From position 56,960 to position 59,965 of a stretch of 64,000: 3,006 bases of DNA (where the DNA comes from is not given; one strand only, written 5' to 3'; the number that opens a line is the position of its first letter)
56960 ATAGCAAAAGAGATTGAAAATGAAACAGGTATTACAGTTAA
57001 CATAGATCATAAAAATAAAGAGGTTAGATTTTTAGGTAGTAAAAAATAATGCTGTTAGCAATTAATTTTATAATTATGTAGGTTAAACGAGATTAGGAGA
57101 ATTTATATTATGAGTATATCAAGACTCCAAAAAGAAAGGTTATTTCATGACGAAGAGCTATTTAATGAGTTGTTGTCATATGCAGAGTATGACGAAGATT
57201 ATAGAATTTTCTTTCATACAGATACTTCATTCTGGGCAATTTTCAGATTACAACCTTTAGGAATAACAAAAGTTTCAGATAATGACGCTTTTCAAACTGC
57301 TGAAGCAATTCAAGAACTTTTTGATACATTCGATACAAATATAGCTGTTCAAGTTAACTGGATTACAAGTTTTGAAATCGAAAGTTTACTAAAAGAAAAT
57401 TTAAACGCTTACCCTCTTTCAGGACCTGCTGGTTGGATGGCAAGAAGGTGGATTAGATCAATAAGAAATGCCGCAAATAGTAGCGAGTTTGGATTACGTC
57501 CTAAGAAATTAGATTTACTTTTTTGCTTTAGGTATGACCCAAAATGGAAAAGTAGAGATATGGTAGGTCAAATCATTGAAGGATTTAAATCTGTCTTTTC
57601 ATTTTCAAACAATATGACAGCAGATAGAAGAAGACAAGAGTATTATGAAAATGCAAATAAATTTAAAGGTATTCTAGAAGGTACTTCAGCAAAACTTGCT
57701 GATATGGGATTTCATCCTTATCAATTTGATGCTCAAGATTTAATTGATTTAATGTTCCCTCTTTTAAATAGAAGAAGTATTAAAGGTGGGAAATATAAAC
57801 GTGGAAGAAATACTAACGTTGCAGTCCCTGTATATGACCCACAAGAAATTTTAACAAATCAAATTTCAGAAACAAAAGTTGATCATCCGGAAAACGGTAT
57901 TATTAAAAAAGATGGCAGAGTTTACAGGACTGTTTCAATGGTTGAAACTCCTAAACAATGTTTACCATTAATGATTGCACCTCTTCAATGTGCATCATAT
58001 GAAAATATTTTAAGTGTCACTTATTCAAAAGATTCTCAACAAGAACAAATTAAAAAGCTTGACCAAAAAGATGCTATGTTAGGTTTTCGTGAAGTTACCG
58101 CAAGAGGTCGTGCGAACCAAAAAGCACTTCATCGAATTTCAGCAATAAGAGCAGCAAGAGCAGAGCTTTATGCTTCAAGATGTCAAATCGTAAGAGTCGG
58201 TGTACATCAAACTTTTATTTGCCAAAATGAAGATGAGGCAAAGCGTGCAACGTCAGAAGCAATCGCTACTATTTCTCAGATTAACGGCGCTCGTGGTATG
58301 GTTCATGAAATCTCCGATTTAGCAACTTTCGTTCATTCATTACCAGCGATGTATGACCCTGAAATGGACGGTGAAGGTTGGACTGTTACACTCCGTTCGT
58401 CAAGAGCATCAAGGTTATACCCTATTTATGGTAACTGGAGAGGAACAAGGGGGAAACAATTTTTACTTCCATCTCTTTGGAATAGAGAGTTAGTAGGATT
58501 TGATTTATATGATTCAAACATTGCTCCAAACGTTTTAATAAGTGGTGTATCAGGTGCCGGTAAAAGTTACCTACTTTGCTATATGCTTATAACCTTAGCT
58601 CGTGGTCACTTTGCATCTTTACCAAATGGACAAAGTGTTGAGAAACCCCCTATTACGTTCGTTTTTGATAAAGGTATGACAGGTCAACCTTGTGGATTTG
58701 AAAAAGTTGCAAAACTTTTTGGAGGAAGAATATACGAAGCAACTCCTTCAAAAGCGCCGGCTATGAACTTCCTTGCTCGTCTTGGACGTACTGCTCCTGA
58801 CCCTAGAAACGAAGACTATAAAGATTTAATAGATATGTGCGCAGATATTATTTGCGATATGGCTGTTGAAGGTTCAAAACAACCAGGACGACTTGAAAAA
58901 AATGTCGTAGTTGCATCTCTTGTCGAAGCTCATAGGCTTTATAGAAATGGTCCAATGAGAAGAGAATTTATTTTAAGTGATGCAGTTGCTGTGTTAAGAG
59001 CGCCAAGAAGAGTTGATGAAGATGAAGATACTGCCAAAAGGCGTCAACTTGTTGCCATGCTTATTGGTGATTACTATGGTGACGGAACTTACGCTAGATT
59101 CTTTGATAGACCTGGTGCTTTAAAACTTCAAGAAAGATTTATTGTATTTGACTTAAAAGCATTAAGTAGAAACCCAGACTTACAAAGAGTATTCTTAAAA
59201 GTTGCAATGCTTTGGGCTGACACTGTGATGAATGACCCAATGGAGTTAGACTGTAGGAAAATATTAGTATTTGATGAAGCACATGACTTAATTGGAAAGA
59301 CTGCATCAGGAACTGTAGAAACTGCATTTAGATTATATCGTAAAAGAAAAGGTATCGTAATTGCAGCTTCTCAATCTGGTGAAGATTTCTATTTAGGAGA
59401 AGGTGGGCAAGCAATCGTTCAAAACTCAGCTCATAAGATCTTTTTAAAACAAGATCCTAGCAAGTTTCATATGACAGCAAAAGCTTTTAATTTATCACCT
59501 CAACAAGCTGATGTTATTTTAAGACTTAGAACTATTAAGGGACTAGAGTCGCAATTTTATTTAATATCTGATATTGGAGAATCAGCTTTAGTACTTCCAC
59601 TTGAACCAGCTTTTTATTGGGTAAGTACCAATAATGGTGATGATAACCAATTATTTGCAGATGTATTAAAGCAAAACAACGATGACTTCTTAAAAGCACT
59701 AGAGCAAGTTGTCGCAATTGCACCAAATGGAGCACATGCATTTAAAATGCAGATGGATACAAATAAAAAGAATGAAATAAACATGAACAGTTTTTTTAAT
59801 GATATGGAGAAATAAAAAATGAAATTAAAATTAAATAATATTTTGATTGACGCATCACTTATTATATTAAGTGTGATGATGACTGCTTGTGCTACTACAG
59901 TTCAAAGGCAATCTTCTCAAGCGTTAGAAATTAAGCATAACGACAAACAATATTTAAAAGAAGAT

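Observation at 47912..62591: Chromosomal, stripped-down TraL-E-K-B-V-C type IV secretion locus with a coupling protein but no relaxase, pilin, VirB6/TraG or F-pilus assembly genes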

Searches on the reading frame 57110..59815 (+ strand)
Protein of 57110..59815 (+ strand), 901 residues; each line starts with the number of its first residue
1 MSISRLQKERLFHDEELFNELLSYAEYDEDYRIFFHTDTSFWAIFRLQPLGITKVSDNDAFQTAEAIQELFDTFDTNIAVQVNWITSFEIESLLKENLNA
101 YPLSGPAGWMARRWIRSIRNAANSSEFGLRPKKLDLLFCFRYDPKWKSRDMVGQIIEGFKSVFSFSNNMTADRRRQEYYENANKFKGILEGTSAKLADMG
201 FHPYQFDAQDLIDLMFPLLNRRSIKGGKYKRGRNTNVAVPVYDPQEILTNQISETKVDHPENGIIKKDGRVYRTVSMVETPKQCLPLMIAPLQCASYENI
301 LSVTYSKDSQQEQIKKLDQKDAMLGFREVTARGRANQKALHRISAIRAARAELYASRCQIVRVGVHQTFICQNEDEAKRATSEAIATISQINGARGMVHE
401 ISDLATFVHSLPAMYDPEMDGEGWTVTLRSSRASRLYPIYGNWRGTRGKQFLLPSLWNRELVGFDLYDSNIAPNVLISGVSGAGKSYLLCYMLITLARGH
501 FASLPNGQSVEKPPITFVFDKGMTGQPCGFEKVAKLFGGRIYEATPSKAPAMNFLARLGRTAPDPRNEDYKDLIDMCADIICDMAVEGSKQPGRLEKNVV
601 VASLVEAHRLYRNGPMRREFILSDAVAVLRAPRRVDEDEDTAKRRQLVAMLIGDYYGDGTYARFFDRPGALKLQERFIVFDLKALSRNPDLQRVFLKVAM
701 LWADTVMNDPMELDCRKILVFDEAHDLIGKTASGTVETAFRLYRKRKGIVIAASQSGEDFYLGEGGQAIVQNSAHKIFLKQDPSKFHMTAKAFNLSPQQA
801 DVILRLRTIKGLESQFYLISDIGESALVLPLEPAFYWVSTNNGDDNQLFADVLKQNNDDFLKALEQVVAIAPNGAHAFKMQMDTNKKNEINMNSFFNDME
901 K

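Call 4: search_protein_families(library=pfam, max_evalue=0.01, proteins=[window:57110-59815:+])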
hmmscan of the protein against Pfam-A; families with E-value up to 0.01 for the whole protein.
window:57110-59815:+ (901 aa): 2 families
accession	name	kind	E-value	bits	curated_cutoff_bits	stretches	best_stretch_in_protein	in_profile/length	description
PF11130.14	TraC_F_IV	-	2.3e-12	47.1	28.1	1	18-414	1-374/375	TraC protein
PF19044.6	P-loop_TraG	-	8.5e-09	35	25.8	1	650-808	186-347/413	TraG P-loop domain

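Call 5: search_protein_families(library=ncbifam, max_evalue=0.01, proteins=[window:57110-59815:+])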
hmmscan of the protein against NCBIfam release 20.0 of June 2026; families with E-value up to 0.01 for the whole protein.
window:57110-59815:+ (901 aa): 8 families
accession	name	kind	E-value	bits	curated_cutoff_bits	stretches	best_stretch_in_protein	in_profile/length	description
TIGR02746.1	TraC-F-type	equivalog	9.2e-57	192.5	567.05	1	21-867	1-796/800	type IV secretion system protein TraC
TIGR00929.1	VirB4_CagE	subfamily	1.6e-27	96.1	643.1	1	473-806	438-727/792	VirB4 family type IV secretion/conjugal transfer ATPase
NF010278.0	PRK13721.1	subfamily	2.7e-18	65.2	1177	2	644-810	618-792/874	type IV secretion system protein TraC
NF045975.1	VirB4_plasma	equivalog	2.1e-15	55.5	590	1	621-793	656-844/894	Mbov_0397 family ICE element conjugal transfer ATPase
NF045971.1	conju_CD1110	equivalog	4.8e-13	48.3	325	1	582-806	505-718/752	VirB4-like conjugal transfer ATPase, CD1110 family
TIGR03744.1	traC_PFL_4706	equivalog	6.6e-11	40.8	520.6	1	369-496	366-498/892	conjugative transfer ATPase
TIGR03783.1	Bac_Flav_CT_G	subfamily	0.00011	20.2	261.55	1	652-788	603-742/829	TraG family conjugative transposon ATPase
NF010473.0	PRK13898.1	equivalog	0.0023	16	1050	1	650-781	581-710/801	type IV secretion system ATPase VirB4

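Call 9: find_related_loci(query=window:57110-59815:+, collection=genome_contigs, flank=10000)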
Query window:57110-59815:+ (901 aa) in genome_contigs; peptide patterns used: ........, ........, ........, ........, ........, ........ (x = any residue, [..] = any of these).
57 stretches matched a pattern; 34 encode a relative of the query (tblastn E <= 1e-3); 34 distinct loci.
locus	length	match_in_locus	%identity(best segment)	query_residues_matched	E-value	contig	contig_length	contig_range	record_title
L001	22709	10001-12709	89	1-901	0e+0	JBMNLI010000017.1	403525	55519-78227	MAG: Bdellovibrionota bacterium isolate SBF912LR0HQ0103 contig_60941, whole genome shotgun sequence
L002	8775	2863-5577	87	1-901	0e+0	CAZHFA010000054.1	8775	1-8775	MAG TPA_asm: uncultured Bdellovibrionales bacterium isolate SRP192927_co10_311 genome assembly, contig: NODE_6819_length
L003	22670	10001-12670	87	1-889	0e+0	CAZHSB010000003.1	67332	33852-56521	MAG TPA_asm: uncultured Bdellovibrionales bacterium isolate SRP192927_co1_903 genome assembly, contig: NODE_472_length_6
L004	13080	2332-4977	69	1-882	0e+0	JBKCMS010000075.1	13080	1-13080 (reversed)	MAG: Pseudomonadota bacterium isolate samp_506_metabat2_168 samp_506_895588, whole genome shotgun sequence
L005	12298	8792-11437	68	1-882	0e+0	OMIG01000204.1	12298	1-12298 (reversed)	Proteobacteria bacterium isolate AM_0240 genome assembly, contig: DGE0008AM2008_1_187040, whole genome shotgun sequence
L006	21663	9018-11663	68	1-882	0e+0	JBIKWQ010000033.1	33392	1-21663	MAG: Bdellovibrionota bacterium isolate ME2015-09-13_3300035666_group6_bin39 Rohwer_bin1188_scaffold_850_c1, whole genom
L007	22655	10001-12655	68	1-894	0e+0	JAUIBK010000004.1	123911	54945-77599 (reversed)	MAG: bacterium isolate 6_bin.32 NODE_271_length_123911_cov_1.160804, whole genome shotgun sequence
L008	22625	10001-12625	69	1-875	0e+0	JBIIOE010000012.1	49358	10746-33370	MAG: Bdellovibrionota bacterium isolate ME2002-09-27pf_3300034103_group1_bin185 Rohwer_bin1191_scaffold_303_c1, whole ge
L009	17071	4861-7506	68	1-882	0e+0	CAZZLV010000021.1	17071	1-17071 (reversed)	MAG TPA_asm: uncultured Bdellovibrionales bacterium isolate SRP124364_co1_308 genome assembly, contig: NODE_3395_length_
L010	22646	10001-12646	68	1-882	0e+0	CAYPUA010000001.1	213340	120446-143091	MAG TPA_asm: uncultured Bdellovibrionales bacterium isolate SRP193358_co1_85 genome assembly, contig: NODE_22_length_213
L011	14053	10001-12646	68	1-882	0e+0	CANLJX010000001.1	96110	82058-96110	MAG: Deltaproteobacteria bacterium isolate ZE-3nov15-121 genome assembly, contig: ZE-3nov15-C29, whole genome shotgun se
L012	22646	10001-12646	68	1-882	0e+0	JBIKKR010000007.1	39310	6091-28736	MAG: Bdellovibrionota bacterium isolate ME2014-08-05_3300044627_group5_bin128 Rohwer_bin1184_scaffold_436_c2, whole geno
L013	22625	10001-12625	69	1-875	0e+0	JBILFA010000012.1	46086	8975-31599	MAG: Bdellovibrionota bacterium isolate ME2016-07-29_3300044622_group7_bin22 Rohwer_bin1192_scaffold_247_c1, whole genom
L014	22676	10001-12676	67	1-891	0e+0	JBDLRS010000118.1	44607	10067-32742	MAG: Pseudomonadota bacterium isolate icacos_2019_sw_WHONDRS-S19S_0094_B_bin.45 scaffold_973951, whole genome shotgun se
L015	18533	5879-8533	68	1-885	0e+0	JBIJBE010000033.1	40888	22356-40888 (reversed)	MAG: Bdellovibrionota bacterium isolate ME2006-08-03D11_3300047094_group2_bin168 Rohwer_bin1170_scaffold_138_c2, whole g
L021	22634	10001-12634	65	3-880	0e+0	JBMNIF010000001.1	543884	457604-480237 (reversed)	MAG: Bdellovibrionota bacterium isolate SBF912LR0HQ0111 contig_24933, whole genome shotgun sequence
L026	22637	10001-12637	62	1-879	0e+0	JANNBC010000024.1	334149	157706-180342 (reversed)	MAG: bacterium isolate OTE_78_metabat_376 OTE_78_k141_550198, whole genome shotgun sequence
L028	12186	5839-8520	65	1-891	0e+0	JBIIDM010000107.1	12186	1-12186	MAG: Bdellovibrionota bacterium isolate ME2000-08-17pf_3300042335_group1_bin181 Rohwer_bin1195_scaffold_4534_c1, whole g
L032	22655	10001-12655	62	1-885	0e+0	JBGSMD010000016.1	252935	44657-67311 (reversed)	MAG: Bdellovibrionota bacterium isolate JTS-AC222 k141_4116913, whole genome shotgun sequence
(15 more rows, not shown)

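Call 13: find_homologous_proteins(query=window:57110-59815:+, max_evalue=1e-10)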
Query window:57110-59815:+ (901 aa): 299 proteins with E <= 1e-10 among 8000 candidates; the best 120 are listed.
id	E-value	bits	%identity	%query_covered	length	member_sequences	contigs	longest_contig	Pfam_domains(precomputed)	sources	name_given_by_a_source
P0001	0.0e+0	2067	100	100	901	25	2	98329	PF19044.7,PF11130.15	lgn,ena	-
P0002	0.0e+0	1841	87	99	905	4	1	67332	PF19044.7,PF11130.15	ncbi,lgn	-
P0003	0.0e+0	1473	71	98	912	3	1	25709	PF19044.7,PF11130.15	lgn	-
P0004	0.0e+0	1463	71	98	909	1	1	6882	PF19044.7,PF11130.15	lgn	-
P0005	0.0e+0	1463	70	98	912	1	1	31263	PF19044.7,PF11130.15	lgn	-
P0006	0.0e+0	1459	68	100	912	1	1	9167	PF19044.7,PF11130.15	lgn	-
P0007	0.0e+0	1458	69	99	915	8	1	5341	PF19044.7,PF11130.15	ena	-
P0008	0.0e+0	1458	71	98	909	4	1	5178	PF19044.7,PF11130.15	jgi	-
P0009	0.0e+0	1455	71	97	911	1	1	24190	PF19044.7,PF11130.15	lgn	-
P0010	0.0e+0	1453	69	99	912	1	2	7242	PF19044.7,PF11130.15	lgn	-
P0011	0.0e+0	1452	70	97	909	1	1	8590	PF19044.7,PF11130.15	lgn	-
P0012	0.0e+0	1451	69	98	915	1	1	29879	PF19044.7,PF11130.15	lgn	-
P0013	0.0e+0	1450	69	100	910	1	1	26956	PF19044.7,PF11130.15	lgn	-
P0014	0.0e+0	1449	68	98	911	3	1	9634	PF19044.7,PF11130.15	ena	-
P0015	0.0e+0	1446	69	97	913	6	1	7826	PF19044.7,PF11130.15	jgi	-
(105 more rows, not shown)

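Call 26: search_solved_structures(query=A1, max_evalue=10, show_alignments=2)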
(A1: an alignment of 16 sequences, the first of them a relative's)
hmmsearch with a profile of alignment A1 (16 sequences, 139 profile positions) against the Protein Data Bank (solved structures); distinct sequences matched with E-value up to 10: 4.
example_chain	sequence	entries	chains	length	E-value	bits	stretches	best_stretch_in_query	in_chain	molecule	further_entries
9p0k_A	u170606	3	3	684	0.53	13.6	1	37-124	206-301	C-X-C chemokine receptor type 3,GFP-like fluorescent chromoprotein FP506, related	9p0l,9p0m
6v8i_BH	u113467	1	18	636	0.54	13.5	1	52-95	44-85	Receptor Binding Protein, gp61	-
5efv_A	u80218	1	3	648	1.6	12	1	52-95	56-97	Phi ETA orf 56-like protein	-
8exh_A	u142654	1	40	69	6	10.1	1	73-123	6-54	Protein virB2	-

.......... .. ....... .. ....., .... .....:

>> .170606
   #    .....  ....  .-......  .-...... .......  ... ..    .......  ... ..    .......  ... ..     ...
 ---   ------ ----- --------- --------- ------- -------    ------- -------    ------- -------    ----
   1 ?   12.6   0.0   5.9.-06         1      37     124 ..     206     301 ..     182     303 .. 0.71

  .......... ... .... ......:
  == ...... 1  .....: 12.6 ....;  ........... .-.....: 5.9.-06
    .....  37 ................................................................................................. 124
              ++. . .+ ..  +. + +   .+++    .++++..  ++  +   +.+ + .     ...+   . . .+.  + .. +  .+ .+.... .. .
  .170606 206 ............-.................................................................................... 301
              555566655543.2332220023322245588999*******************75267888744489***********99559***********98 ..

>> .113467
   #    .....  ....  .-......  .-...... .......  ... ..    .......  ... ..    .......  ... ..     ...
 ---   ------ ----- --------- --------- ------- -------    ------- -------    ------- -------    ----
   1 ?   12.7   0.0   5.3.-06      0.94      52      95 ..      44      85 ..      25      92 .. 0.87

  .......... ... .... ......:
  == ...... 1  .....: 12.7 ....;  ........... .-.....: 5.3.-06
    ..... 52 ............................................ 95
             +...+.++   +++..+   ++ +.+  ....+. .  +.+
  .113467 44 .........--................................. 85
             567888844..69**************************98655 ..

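Call 28: search_protein_families(library=pfam, max_evalue=1, proteins=[L010:15369-15755:+, L021:15749-16168:+, L026:16478-16930:+, L032:15939-16640:+, L012:16202-18418:-, L003:17158-17634:-, L026:18890-19426:-, L008:21620-22222:-])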
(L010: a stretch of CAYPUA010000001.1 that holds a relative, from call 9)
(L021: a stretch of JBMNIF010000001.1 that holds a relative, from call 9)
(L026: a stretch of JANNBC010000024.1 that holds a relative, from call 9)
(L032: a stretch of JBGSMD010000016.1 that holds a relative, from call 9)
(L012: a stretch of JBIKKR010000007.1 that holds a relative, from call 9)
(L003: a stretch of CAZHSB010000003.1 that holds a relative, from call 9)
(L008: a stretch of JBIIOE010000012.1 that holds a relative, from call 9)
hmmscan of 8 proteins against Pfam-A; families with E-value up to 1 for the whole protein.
L010:15369-15755:+ (129 aa): 1 family
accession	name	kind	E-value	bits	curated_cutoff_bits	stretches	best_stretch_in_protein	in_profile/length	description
PF04956.18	TrbC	-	0.45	11.2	27.9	1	32-113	9-90/98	TrbC/VIRB2 pilin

L021:15749-16168:+ (140 aa): 0 families

L026:16478-16930:+ (151 aa): 1 family
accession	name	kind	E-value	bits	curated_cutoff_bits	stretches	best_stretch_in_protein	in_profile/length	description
PF04956.18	TrbC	-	0.0058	17.2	27.9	1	34-120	11-88/98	TrbC/VIRB2 pilin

L032:15939-16640:+ (234 aa): 1 family
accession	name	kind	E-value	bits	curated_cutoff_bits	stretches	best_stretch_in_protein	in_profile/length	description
PF05857.17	TraX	-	8.4e-30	104.8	25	1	10-229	2-216/217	TraX protein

L012:16202-18418:- (739 aa): 0 families

L003:17158-17634:- (159 aa): 0 families

L026:18890-19426:- (179 aa): 1 family
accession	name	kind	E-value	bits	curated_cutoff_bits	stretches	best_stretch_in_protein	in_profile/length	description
PF05061.18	Pox_A11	-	0.17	11.6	25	1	36-63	204-231/315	Poxvirus A11 Protein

L008:21620-22222:- (201 aa): 0 families

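Call 36: find_homologous_proteins(query=A1, max_evalue=0.001)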
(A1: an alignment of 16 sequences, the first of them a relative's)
Query A1 (16 sequences) (129 aa, profile of the alignment): 1297 proteins with E <= 0.001 among 8000 candidates; the best 120 are listed.
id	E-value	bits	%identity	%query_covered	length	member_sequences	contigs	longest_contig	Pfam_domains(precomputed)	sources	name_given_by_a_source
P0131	8.3e-57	209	63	98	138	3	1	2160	-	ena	-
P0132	2.2e-56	208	64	98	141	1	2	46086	-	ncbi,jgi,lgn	jgi:hypothetical protein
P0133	6.9e-56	206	68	88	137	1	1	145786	-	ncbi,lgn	-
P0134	6.9e-56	206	65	95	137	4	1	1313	-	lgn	-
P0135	8.1e-56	206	63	98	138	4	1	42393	-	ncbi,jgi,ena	jgi:hypothetical protein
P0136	4.9e-55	203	63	95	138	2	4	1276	-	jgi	jgi:hypothetical protein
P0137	5.4e-55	203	63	95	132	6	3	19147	-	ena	-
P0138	5.6e-55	203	59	95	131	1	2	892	-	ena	-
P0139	6.0e-55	203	60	95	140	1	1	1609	-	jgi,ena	jgi:hypothetical protein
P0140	6.1e-55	203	61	95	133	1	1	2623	-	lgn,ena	-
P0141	7.5e-55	203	62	95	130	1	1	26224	-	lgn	-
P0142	7.7e-55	203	61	99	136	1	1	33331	-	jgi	jgi:hypothetical protein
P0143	8.0e-55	203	61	98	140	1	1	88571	-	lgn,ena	-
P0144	8.1e-55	203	65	95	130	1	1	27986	-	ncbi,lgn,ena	-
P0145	8.2e-55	203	60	95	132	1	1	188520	-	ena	-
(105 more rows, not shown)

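Call 59: search_solved_structures(query=window:57110-59815:+, max_evalue=0.01)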
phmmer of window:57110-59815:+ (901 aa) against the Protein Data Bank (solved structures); distinct sequences matched with E-value up to 0.01: 1.
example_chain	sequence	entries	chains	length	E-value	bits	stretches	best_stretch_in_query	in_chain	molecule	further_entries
4ag5_A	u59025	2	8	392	8e-05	24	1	657-812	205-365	TYPE IV SECRETORY PATHWAY VIRB4 COMPONENTS-LIKE PROTEIN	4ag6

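Call 72: search_protein_representatives(protein=window:57110-59815:+)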
Query: 901 residues. Proteins with E-value up to 0.001 (for the whole library): 1673; up to 1e-10: 646; up to 1e-30: 41. The best 150 are listed.
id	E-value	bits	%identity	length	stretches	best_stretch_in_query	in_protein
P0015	0.0e+00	1445.7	69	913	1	1-881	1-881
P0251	9.2e-110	384.5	49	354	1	1-350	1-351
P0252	8.2e-107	374.7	99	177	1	1-169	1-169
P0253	1.6e-79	284.4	53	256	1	1-237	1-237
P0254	1.5e-65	238.2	100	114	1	788-901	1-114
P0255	1.4e-60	221.8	87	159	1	707-824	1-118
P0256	1.0e-54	202.4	29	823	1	21-853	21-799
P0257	2.4e-49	184.6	44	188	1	2-187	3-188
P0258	5.0e-48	180.2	26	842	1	8-872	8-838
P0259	2.2e-45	171.5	26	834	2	570-868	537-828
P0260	5.5e-44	166.9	73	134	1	779-882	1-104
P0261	1.5e-42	162.1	26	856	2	119-874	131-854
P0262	3.8e-41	157.5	28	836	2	8-512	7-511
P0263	1.3e-39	152.4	50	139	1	1-137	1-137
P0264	5.1e-39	150.4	26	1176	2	617-855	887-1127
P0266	1.0e-36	142.8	27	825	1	205-848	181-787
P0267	2.3e-35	138.3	25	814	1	18-853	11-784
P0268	2.9e-35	138.0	29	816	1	243-847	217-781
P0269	8.2e-35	136.5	24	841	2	574-862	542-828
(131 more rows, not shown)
